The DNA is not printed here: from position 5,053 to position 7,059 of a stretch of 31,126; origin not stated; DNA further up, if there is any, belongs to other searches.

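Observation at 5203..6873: Single CxxCH heme-binding motif inside a TolB-like beta-propeller lipoprotein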

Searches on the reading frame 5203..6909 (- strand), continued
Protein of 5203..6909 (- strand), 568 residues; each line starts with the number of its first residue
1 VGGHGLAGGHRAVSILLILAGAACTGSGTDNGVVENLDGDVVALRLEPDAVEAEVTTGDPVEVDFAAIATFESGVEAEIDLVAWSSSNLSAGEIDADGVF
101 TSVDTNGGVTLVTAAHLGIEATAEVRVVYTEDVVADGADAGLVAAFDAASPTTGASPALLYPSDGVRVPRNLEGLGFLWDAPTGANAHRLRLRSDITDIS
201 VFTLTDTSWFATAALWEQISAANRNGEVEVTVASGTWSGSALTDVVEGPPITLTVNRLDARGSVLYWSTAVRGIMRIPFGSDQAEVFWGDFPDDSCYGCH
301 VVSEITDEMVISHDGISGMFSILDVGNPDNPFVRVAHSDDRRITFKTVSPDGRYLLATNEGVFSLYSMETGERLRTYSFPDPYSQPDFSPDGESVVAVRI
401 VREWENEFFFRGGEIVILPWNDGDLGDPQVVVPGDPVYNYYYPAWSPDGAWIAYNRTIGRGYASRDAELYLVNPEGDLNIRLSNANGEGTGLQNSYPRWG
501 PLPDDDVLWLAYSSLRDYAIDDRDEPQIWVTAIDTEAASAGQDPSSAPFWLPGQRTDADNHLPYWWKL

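Call 45: list_cluster_members(proteins=[P0123, P0129, P0140, P0149, P0160, P0167, P0195, P0205, P0229, P0258])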
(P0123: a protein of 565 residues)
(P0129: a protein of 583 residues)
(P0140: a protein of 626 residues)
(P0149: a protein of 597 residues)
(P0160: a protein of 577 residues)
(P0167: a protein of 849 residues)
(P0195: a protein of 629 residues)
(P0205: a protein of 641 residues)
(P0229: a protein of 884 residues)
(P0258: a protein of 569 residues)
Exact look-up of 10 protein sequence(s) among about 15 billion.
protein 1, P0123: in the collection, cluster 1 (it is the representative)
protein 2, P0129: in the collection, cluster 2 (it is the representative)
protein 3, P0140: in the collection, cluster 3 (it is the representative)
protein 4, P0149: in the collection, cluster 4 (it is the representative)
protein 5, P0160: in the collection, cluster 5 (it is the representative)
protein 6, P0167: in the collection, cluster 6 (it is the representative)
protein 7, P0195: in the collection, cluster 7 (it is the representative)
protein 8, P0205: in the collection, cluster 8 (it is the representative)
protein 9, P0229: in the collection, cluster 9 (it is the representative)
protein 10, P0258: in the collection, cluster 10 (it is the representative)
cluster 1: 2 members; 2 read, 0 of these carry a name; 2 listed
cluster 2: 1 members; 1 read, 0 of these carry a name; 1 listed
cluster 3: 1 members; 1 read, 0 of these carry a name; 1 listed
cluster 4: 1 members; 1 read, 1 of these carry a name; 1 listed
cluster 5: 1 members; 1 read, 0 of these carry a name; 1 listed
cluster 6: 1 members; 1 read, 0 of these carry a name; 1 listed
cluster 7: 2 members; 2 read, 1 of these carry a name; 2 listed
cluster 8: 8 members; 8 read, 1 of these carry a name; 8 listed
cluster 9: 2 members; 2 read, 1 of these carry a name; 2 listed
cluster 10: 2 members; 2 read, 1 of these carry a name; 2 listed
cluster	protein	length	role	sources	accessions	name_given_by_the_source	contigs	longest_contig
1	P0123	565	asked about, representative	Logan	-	-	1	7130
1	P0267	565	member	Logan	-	-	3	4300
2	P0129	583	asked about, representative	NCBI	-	-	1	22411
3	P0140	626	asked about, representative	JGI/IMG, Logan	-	-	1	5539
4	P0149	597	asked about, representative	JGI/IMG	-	hypothetical protein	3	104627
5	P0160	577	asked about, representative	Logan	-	-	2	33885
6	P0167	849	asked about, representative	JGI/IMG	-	-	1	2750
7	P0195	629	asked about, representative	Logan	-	-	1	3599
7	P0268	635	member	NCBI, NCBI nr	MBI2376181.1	MAG: PD40 domain-containing protein [Deltaproteobacteria bacterium] | PD40 domain-containing protein [Deltaproteobacteria bacterium]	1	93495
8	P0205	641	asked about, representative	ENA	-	-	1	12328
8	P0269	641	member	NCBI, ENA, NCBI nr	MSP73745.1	MAG: hypothetical protein EXR76_16560 [Myxococcales bacterium] | hypothetical protein [Myxococcales bacterium]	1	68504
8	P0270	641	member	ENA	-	-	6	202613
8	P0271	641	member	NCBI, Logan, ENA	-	-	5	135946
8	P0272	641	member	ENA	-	-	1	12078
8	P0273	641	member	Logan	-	-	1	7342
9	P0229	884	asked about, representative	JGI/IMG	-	-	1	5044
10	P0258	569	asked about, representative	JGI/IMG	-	hypothetical protein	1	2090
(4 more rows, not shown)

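Call 65: find_encoding_contigs(protein=P0149, flank=8000, max_places=1)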
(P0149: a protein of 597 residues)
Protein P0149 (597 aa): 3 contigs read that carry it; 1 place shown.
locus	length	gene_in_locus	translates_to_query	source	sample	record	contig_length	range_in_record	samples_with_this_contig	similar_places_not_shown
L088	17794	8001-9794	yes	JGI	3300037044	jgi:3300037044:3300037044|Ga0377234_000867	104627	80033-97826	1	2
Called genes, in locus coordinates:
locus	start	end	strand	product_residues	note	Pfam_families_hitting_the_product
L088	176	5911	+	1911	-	PF07719:TPR_2 (faint), PF13174:TPR_6 (faint), PF13414:TPR_11 (faint), PF13428:TPR_14 (faint), PF13429:TPR_15 (faint), PF13432:TPR_16 (faint), PF24575:TPR_Slam (faint), PF14559:TPR_19 (weak), +3 more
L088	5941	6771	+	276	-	PF06325:PrmA, PF05175:MTS, PF13649:Methyltransf_25 (weak), PF13847:Methyltransf_31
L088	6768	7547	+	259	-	PF20260:PUA_4 (weak), PF04452:Methyltrans_RNA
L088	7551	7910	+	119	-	-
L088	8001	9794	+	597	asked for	PF07676:PD40 (faint)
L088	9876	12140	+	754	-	PF08206:OB_RNB, PF17876:CSD2, PF00773:RNB, PF00575:S1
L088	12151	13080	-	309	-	PF00072:Response_reg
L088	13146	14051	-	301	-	-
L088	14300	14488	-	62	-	-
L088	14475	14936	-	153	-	PF13470:PIN_3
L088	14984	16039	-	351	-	-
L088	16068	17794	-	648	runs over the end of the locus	PF00884:Sulfatase, PF01663:Phosphodiest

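Call 66: find_encoding_contigs(protein=P0205, flank=8000, max_places=1)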
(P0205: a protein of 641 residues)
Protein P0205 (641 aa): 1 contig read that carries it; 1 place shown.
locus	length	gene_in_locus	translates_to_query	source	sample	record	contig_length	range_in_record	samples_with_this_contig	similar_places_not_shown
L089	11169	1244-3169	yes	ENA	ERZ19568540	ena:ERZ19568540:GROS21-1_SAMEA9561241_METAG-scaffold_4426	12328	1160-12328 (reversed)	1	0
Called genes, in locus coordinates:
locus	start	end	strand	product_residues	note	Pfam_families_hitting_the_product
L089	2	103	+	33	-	?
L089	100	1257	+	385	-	PF02771:Acyl-CoA_dh_N, PF02770:Acyl-CoA_dh_M, PF00441:Acyl-CoA_dh_1, PF08028:Acyl-CoA_dh_2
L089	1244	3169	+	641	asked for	-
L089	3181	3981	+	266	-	PF03741:TerC, PF05661:DUF808 (weak)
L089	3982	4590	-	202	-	-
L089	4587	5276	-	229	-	PF01171:ATP_bind_3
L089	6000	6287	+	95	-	-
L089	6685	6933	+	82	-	-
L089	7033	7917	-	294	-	PF00378:ECH_1, PF16113:ECH_2, PF00378:ECH_1 (weak)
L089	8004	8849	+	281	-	PF02737:3HCDH_N, PF00725:3HCDH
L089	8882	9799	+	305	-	PF01656:CbiA (weak), PF02374:ArsA_ATPase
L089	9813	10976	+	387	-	PF01656:CbiA, PF02374:ArsA_ATPase, PF10609:ParA (faint), PF13481:AAA_25 (faint), PF13614:AAA_31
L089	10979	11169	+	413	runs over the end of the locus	PF00515:TPR_1 (faint), PF07719:TPR_2 (faint), PF13174:TPR_6 (faint), PF13424:TPR_12 (faint), PF13432:TPR_16 (weak), PF13181:TPR_8 (faint), PF13428:TPR_14 (faint)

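Call 74: find_homologous_proteins(query=A3, max_evalue=1e-10)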
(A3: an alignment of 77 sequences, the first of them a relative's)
Query A3 (77 sequences) (597 aa, profile of the alignment): 756 proteins with E <= 1e-10 among 8000 candidates; the best 120 are listed.
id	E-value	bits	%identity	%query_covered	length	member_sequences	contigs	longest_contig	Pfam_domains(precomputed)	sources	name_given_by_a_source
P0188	9.9e-215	733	42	92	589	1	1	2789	PF26549.1,PF07676.19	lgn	-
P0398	6.3e-214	730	41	92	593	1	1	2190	PF07676.19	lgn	-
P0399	4.3e-210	717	42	91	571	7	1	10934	PF07676.19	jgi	jgi:hypothetical protein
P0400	4.5e-210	717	43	92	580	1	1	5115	PF26549.1,PF07676.19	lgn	-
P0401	1.7e-209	715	40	98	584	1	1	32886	PF07676.19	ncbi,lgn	-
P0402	4.8e-209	714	40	92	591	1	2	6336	-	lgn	-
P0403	4.9e-208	711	41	92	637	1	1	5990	-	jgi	-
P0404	7.0e-208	710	38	92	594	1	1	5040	PF26549.1,PF07676.19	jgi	jgi:hypothetical protein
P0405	1.9e-206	705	41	92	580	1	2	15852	PF07676.19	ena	-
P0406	3.0e-206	705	41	92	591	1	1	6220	PF26549.1,PF07676.19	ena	-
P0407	4.3e-206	704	41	92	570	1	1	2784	PF07676.19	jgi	jgi:hypothetical protein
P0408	7.1e-205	700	43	92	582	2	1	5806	PF07676.19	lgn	-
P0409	1.1e-203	696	42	92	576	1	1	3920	PF07676.19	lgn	-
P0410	6.0e-203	694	43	91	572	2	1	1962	PF07676.19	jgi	jgi:dipeptidyl aminopeptidase/acylaminoacyl peptidase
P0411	1.0e-202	693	39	92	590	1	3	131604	PF07676.19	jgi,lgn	-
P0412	2.2e-202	692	40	99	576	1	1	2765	PF26549.1,PF07676.19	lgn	-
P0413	3.7e-202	691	39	98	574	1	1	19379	PF07676.19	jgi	jgi:hypothetical protein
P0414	7.0e-202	690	40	92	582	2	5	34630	PF26549.1,PF07676.19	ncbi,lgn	-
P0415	3.0e-201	688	36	98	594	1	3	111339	PF26549.1,PF23381.2,PF26550.2,PF07676.19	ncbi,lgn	-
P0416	4.5e-201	688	39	93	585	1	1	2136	PF07676.19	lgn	-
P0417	5.3e-201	687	42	94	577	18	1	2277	PF26549.1,PF07676.19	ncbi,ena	-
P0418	8.4e-201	687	40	92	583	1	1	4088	PF07676.19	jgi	jgi:hypothetical protein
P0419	8.5e-201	687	42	92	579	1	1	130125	PF07676.19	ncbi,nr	ncbi:MAG: PD40 domain-containing protein [Myxococcales bacterium]|nr:PD40 domain-containing protein 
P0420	9.2e-201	687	43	92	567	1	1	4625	PF07676.19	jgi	jgi:hypothetical protein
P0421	1.0e-200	686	42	94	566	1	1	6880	PF07676.19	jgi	jgi:hypothetical protein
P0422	2.8e-200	685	41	96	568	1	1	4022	PF07676.19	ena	-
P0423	3.8e-200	685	42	96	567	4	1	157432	PF07676.19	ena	-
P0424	4.2e-200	684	41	93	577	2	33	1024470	PF26549.1,PF07676.19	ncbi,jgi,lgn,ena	jgi:hypothetical protein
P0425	6.3e-200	684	42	98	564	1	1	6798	PF26549.1,PF07676.19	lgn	-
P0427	3.7e-199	681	38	99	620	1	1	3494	PF07676.19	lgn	-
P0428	1.5e-198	679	42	92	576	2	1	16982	PF07676.19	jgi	jgi:hypothetical protein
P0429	2.9e-198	678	41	97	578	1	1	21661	PF26549.1,PF07676.19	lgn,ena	-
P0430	3.1e-198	678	43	94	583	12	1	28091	PF26549.1,PF07676.19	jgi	jgi:hypothetical protein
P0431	4.5e-198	678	42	92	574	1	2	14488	PF07676.19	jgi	jgi:hypothetical protein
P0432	6.3e-198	677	40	94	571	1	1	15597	PF07676.19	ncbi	-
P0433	1.3e-197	676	41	92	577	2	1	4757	PF07676.19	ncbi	-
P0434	3.1e-197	675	39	92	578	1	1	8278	PF26549.1,PF07676.19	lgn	-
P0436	2.4e-196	672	40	92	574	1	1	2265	PF07676.19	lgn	-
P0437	6.7e-196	671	40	92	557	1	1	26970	PF26549.1,PF07676.19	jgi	jgi:hypothetical protein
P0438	6.8e-196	671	42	94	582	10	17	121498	PF26549.1,PF07676.19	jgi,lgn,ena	jgi:hypothetical protein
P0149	2.3e-195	669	100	100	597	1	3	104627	PF07676.19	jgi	jgi:hypothetical protein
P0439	2.4e-195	669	43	95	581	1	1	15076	PF07676.19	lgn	-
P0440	4.7e-195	668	80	100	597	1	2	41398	PF07676.19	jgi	jgi:hypothetical protein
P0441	7.2e-195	667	39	92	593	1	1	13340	PF07676.19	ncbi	-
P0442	8.7e-195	667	80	100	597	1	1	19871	PF07676.19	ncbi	-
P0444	1.0e-193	663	38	92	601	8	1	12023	PF26549.1,PF07676.19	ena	-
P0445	1.8e-193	663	37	92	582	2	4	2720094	PF07676.19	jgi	jgi:hypothetical protein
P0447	2.7e-193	662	39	96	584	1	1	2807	PF07676.19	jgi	jgi:hypothetical protein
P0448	3.4e-193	662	40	99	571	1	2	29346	PF07676.19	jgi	-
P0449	9.3e-193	660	39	91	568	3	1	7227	PF26549.1,PF07676.19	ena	-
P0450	1.1e-192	660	42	94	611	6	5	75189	PF07676.19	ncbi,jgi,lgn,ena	-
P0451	4.5e-192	658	41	95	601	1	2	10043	PF26549.1,PF07676.19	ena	-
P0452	5.6e-192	658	41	92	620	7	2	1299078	PF07676.19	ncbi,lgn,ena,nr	ncbi:MAG: PD40 domain-containing protein [Myxococcales bacterium]|nr:PD40 domain-containing protein 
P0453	1.3e-191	656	39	97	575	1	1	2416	PF07676.19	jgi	jgi:hypothetical protein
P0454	1.5e-191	656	39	91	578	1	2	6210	PF07676.19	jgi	jgi:Tol biopolymer transport system component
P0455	2.5e-191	655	38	99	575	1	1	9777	PF07676.19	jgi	jgi:TolB protein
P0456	2.9e-191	655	38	93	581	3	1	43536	PF07676.19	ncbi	-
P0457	4.5e-191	655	63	93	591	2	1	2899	PF07676.19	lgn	-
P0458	5.5e-191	654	41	91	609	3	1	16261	PF26549.1,PF07676.19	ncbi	-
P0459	1.1e-190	653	67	99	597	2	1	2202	PF07676.19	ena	-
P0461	3.0e-190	652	41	95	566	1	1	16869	PF26549.1,PF07676.19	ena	-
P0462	3.4e-190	652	39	91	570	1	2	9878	PF07676.19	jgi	jgi:hypothetical protein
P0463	4.1e-190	651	40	94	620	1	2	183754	PF07676.19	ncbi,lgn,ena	-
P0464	6.9e-190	651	38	97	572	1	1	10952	PF07676.19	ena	-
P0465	7.4e-190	651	39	98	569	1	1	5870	PF07676.19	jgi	jgi:hypothetical protein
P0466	7.8e-190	651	38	97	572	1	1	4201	PF07676.19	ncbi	-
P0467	1.4e-189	650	40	99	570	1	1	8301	PF07676.19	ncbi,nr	ncbi:MAG TPA: hypothetical protein VFV99_23495 [Kofleriaceae bacterium]|nr:hypothetical protein [Kof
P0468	2.5e-189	649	38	98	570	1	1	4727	PF07676.19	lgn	-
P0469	3.2e-189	648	39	94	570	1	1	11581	PF26549.1,PF07676.19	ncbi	-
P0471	4.3e-189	648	39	98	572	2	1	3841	PF07676.19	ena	-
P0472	5.3e-189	648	37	93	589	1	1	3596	PF07676.19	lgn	-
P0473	6.2e-189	648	39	92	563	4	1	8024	PF07676.19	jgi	jgi:hypothetical protein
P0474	2.8e-188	645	37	94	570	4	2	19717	PF26549.1,PF07676.19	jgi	jgi:hypothetical protein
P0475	3.2e-188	645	39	91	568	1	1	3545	PF07676.19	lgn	-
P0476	4.0e-188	645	38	94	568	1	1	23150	PF07676.19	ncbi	ncbi:MAG TPA: hypothetical protein VIV11_08300 [Kofleriaceae bacterium]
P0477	4.1e-188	645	38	94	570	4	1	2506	PF07676.19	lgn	-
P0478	4.4e-188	645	39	92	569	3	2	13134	PF26549.1,PF07676.19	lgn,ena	-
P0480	7.2e-188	644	38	95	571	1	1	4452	PF26549.1,PF07676.19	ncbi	-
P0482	9.7e-188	644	39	91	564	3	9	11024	PF26549.1,PF07676.19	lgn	-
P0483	1.1e-187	643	39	91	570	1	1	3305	PF07676.19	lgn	-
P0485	3.6e-187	642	39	98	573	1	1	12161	PF07676.19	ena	-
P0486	4.3e-187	641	39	91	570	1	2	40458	PF07676.19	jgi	jgi:hypothetical protein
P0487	6.0e-187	641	39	94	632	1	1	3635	PF07676.19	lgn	-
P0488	6.8e-187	641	39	91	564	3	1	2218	PF26549.1,PF07676.19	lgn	-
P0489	2.3e-186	639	37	91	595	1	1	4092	PF26549.1,PF07676.19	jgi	jgi:hypothetical protein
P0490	2.3e-186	639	42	94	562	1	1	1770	PF26549.1,PF07676.19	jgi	jgi:hypothetical protein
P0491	2.4e-186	639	36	97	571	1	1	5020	PF07676.19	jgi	jgi:hypothetical protein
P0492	4.8e-186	638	37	94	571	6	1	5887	PF07676.19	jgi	jgi:hypothetical protein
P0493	9.9e-186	637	38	91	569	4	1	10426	PF26549.1,PF07676.19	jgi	jgi:hypothetical protein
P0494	1.3e-185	637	38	99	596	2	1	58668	PF07676.19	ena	-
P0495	1.4e-185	636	39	95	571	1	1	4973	PF07676.19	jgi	jgi:hypothetical protein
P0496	1.5e-185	636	39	91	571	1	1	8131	PF07676.19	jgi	jgi:hypothetical protein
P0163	1.6e-185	636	34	98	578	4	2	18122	PF26549.1,PF07676.19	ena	-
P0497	1.9e-185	636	38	90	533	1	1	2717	PF07676.19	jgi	jgi:hypothetical protein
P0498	2.3e-185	636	38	93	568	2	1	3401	PF26549.1,PF07676.19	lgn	-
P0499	2.7e-185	636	38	97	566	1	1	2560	PF26549.1,PF07676.19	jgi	-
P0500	2.8e-185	635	42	86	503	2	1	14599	PF26549.1,PF07676.19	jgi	jgi:hypothetical protein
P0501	2.9e-185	635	37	91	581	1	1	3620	PF07676.19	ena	-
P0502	4.2e-185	635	40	89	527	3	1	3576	PF07676.19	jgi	jgi:hypothetical protein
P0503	4.3e-185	635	39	91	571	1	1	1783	PF07676.19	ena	-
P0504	4.4e-185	635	39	95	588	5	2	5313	PF07676.19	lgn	-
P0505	2.2e-184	633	38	97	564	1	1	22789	PF07676.19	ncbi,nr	ncbi:MAG TPA: hypothetical protein VMZ53_01755 [Kofleriaceae bacterium]|nr:hypothetical protein [Kof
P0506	3.4e-184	632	56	98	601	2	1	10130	PF07676.19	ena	-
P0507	4.2e-184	632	38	91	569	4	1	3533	PF26549.1,PF07676.19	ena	-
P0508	6.9e-184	631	39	97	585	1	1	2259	PF07676.19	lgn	-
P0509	2.5e-183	629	40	91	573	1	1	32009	PF07676.19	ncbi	-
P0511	3.3e-183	629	34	92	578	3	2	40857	PF26549.1,PF07676.19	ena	-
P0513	5.8e-183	628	38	94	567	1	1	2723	PF07676.19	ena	-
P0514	5.8e-183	628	37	93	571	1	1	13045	PF26549.1,PF07676.19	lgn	-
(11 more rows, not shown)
